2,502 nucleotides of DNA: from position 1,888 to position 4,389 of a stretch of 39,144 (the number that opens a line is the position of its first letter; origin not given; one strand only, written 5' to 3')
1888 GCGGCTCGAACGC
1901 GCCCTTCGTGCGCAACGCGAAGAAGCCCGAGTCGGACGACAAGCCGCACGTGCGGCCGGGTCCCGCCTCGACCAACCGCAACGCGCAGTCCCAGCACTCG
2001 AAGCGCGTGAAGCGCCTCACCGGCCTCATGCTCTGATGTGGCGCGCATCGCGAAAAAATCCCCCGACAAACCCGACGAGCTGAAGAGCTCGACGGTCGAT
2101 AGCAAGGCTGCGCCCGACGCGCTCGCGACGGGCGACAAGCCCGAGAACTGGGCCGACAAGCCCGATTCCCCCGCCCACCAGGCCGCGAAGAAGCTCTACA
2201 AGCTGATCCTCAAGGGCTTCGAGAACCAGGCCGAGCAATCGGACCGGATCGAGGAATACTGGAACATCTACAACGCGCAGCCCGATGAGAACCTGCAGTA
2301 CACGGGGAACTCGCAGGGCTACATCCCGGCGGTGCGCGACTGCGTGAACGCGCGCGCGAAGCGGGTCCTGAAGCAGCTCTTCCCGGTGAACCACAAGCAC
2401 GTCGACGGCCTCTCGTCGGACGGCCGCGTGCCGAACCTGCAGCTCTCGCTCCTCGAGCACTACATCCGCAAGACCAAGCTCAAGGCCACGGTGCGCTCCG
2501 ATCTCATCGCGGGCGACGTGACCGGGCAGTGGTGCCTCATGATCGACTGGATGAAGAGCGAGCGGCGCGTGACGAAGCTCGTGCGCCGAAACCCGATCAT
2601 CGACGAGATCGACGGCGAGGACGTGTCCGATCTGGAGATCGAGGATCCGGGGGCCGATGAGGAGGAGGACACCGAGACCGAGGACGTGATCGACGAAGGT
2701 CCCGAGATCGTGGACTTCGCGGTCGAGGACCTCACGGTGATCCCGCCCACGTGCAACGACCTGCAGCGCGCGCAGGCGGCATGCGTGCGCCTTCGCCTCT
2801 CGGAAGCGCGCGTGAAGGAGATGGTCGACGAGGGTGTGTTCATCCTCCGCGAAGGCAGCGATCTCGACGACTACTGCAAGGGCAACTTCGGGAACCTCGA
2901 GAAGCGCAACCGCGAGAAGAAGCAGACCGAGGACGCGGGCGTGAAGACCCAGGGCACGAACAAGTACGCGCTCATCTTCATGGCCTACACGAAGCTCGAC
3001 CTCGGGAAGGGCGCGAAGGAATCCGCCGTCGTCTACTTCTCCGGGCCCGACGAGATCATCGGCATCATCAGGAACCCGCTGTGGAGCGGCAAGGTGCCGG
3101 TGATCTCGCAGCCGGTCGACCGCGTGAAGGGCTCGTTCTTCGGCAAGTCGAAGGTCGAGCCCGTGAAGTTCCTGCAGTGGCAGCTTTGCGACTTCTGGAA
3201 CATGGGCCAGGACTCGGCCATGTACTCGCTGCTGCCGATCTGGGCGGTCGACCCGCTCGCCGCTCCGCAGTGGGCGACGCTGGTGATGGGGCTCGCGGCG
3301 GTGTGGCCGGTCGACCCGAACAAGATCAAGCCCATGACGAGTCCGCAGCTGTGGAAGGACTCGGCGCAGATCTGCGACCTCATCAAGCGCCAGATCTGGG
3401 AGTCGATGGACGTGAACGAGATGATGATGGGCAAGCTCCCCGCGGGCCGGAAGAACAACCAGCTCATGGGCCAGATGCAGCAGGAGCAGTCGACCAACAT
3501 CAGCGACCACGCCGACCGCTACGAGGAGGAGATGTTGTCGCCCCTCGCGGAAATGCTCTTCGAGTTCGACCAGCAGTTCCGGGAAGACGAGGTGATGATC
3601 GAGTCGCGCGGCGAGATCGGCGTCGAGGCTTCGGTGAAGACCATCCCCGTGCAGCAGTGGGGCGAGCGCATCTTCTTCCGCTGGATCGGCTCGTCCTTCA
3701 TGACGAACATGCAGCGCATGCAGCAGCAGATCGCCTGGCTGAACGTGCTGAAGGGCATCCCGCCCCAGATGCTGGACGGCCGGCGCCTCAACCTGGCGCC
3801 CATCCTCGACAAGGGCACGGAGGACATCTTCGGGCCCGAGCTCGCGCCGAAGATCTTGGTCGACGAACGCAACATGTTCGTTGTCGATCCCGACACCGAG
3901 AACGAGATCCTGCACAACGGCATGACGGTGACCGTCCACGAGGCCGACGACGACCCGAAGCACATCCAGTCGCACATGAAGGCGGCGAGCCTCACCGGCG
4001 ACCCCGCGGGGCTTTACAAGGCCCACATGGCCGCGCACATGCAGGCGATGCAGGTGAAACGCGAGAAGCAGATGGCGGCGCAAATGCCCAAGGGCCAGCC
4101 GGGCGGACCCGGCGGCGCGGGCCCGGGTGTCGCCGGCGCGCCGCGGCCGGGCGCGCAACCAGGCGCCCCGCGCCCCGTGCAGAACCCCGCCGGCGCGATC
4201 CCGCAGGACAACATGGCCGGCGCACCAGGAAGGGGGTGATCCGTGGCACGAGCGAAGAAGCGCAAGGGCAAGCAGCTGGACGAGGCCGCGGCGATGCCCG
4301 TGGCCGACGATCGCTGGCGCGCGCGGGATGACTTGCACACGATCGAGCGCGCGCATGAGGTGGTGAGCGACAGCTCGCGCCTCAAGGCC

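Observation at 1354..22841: Repeated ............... / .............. palindromic motif at four operon junctions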

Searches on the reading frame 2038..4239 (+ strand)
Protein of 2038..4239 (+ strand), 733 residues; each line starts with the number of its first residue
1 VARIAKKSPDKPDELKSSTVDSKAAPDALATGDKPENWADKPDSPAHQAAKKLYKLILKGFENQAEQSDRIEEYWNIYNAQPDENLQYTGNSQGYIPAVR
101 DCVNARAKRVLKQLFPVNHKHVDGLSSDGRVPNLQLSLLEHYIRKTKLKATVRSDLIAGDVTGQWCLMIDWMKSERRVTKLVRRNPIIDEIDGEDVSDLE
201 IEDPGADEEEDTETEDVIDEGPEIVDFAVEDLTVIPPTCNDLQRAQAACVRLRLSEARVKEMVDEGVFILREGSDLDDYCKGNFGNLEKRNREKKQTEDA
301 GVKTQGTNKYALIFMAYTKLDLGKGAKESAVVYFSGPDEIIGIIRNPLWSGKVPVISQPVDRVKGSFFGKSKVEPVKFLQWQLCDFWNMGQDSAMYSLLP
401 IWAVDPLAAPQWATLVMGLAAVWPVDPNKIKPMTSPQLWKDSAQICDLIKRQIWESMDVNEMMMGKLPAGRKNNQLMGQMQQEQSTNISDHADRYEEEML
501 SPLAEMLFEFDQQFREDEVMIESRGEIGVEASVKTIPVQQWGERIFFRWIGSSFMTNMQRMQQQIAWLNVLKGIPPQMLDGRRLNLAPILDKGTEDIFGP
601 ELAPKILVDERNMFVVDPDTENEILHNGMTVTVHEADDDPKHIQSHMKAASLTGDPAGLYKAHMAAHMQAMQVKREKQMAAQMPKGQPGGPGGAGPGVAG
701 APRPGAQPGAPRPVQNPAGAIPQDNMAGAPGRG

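Call 14: search_protein_families(library=phrogs, proteins=[window:2038-4239:+], max_evalue=0.001)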
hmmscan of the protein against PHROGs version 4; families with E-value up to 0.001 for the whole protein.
window:2038-4239:+ (733 aa): 2 families
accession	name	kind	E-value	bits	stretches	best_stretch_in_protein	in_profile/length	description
phrog_332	-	connector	2.9e-10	40.1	1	243-572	174-472/560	head-tail adaptor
phrog_1216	-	head and packaging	5.1e-10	39.5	1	198-377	188-365/714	portal protein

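Call 16: find_related_loci(query=window:2038-4239:+, collection=viral_contigs, flank=10000)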
Query window:2038-4239:+ (733 aa) in viral_contigs; peptide patterns used: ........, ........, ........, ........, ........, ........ (x = any residue, [..] = any of these).
57 stretches matched a pattern; 54 encode a relative of the query (tblastn E <= 1e-3); 54 distinct loci.
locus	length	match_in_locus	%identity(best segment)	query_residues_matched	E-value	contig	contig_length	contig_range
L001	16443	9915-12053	66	17-733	0e+0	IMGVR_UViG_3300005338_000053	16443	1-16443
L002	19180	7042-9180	66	17-733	0e+0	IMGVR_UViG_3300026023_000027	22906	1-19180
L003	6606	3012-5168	63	11-733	0e+0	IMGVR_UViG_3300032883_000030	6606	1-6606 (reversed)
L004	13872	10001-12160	66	16-733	0e+0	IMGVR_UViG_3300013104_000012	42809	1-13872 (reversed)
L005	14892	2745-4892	64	11-733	0e+0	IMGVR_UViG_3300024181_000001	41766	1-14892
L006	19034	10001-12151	64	11-733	0e+0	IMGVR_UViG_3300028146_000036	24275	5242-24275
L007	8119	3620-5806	64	11-733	0e+0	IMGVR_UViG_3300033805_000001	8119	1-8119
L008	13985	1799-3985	64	11-733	0e+0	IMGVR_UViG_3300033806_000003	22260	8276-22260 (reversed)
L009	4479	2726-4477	71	5-589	0e+0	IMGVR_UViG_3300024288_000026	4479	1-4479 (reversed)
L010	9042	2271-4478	56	11-733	0e+0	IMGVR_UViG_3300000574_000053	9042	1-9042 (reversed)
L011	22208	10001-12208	56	11-733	0e+0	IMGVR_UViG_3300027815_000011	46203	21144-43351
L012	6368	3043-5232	56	10-733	0e+0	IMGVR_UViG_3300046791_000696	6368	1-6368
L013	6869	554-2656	56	19-726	0e+0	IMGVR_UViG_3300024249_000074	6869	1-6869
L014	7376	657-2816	55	1-726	0e+0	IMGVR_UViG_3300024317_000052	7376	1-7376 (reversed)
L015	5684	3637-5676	56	10-681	0e+0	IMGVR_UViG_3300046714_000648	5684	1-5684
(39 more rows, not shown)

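Call 38: find_encoding_contigs(protein=window:2038-4239:+, flank=10000, max_places=6)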
Protein window:2038-4239:+ (733 aa): 5 contigs read that carry it; 2 places shown.
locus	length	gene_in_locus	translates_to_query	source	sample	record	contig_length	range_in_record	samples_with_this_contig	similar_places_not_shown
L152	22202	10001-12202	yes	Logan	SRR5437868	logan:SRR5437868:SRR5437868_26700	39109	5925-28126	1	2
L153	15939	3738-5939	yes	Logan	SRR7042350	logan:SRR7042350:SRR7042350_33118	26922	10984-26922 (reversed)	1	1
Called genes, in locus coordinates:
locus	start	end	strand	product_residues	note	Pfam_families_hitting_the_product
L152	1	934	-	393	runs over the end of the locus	-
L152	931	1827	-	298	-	PF12684:DUF3799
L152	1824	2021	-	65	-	-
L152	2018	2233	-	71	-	-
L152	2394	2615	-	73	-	-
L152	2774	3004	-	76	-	-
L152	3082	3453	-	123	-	PF01381:HTH_3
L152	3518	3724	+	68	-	-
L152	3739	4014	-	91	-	PF13560:HTH_31 (weak), PF13443:HTH_26 (weak), PF01381:HTH_3 (weak)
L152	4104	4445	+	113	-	-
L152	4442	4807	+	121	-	PF08774:VRR_NUC (weak)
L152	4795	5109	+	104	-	-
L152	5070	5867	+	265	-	-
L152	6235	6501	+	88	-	-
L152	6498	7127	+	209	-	PF00226:DnaJ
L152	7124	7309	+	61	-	-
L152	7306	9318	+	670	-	-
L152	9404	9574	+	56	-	-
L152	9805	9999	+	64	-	-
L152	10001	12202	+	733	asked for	-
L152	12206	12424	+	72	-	-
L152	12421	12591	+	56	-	-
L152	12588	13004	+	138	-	-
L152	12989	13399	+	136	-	-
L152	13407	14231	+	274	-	-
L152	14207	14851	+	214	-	PF13472:Lipase_GDSL_2 (weak)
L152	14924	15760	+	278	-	-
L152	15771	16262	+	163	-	-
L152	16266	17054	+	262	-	-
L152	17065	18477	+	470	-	-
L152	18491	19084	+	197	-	-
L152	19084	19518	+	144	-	-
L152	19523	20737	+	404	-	PF24175:SU10_adaptor (faint)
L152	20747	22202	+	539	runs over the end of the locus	-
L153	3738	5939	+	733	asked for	-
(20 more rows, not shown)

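Call 57: find_related_loci(query=L152:7306-9318:+, collection=metagenome_contigs, flank=10000)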
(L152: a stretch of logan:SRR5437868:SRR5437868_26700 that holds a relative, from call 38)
Query L152:7306-9318:+ (670 aa) in metagenome_contigs; peptide patterns used: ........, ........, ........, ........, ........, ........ (x = any residue, [..] = any of these).
27 stretches matched a pattern; 2 encode a relative of the query (tblastn E <= 1e-3); 2 distinct loci.
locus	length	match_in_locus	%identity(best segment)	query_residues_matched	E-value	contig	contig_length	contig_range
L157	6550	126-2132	54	1-670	0e+0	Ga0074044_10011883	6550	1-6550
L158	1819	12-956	49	349-667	5e-92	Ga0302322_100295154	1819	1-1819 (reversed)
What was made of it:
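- Tried and rejected: It returned only two distant relatives (call 57).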

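Call 68: find_homologous_proteins(query=L152:7306-9318:+, max_evalue=1e-100)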
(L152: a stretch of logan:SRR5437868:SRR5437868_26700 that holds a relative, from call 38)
Query L152:7306-9318:+ (670 aa): 471 proteins with E <= 1e-100 among 8000 candidates; the best 120 are listed.
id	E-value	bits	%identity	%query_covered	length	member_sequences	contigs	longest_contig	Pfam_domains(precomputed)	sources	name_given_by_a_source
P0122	0.0e+0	1544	100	100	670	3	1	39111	-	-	-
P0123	0.0e+0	1291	82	100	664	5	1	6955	-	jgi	jgi:hypothetical protein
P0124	0.0e+0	1236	79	100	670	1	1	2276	-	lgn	-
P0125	0.0e+0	1220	77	100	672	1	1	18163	-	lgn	-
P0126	0.0e+0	1188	76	100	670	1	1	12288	-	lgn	-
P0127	0.0e+0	1166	77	97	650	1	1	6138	-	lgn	-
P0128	0.0e+0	1132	71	100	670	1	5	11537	-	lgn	-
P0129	0.0e+0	1120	71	100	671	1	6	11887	-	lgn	-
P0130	0.0e+0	1082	69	100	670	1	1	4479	-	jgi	-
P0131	0.0e+0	1075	69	100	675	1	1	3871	-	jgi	jgi:hypothetical protein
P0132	0.0e+0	1067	69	100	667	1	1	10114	-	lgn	-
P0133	0.0e+0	1066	68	100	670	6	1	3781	-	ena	-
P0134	0.0e+0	1060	68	100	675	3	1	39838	-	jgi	jgi:hypothetical protein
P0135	0.0e+0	1052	68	100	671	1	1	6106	-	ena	-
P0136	0.0e+0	1050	67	100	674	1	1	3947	-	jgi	jgi:hypothetical protein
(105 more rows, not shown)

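Call 69: find_encoding_contigs(protein=P0125, flank=10000, max_places=1)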
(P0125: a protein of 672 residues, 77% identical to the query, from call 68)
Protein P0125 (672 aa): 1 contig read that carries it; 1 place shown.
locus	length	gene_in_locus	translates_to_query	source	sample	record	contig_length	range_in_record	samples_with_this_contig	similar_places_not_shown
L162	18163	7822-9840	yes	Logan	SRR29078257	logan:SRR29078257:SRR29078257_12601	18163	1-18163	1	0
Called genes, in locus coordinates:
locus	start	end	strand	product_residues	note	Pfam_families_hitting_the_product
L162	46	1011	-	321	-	PF00589:Phage_integrase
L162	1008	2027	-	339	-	-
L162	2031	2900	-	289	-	PF09588:YqaJ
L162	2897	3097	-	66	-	-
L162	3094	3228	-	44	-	-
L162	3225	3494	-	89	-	-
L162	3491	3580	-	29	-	-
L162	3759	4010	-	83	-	-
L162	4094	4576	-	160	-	-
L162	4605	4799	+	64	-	PF14549:P22_Cro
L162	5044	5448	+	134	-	-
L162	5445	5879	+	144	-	PF04480:DUF559 (weak)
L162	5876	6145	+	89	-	-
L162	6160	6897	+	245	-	-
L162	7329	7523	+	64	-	-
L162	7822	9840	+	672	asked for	-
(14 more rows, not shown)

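Call 70: find_encoding_contigs(protein=P0126, flank=10000, max_places=1)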
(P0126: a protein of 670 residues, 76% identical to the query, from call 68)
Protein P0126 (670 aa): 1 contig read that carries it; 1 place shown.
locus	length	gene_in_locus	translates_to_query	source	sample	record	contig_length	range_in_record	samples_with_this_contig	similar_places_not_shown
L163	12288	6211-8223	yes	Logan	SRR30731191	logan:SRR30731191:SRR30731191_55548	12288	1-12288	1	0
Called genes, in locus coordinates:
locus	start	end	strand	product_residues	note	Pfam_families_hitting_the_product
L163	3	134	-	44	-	?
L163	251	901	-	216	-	PF09588:YqaJ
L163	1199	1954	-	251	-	PF04404:ERF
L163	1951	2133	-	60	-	-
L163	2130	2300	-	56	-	-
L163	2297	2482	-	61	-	-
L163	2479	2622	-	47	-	PF09397:FtsK_gamma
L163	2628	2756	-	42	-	-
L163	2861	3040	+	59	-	-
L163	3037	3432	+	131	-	PF08774:VRR_NUC (faint)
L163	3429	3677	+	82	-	-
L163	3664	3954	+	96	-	PF01047:MarR (faint)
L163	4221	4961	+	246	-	-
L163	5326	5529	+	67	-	-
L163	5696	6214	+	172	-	-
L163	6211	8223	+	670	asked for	-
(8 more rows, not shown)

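Call 71: find_encoding_contigs(protein=P0123, flank=10000, max_places=2)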
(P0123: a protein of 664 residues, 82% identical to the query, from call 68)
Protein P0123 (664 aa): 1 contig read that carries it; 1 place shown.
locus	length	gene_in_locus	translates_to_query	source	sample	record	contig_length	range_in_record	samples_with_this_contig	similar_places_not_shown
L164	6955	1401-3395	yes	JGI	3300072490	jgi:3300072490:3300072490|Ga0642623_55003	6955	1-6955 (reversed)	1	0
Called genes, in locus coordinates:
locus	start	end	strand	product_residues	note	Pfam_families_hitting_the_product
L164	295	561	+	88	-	-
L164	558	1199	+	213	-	PF00226:DnaJ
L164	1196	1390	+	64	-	-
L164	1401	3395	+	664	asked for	-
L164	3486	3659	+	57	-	-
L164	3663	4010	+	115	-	-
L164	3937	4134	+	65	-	-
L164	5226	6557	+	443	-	-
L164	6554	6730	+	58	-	-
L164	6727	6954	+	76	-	?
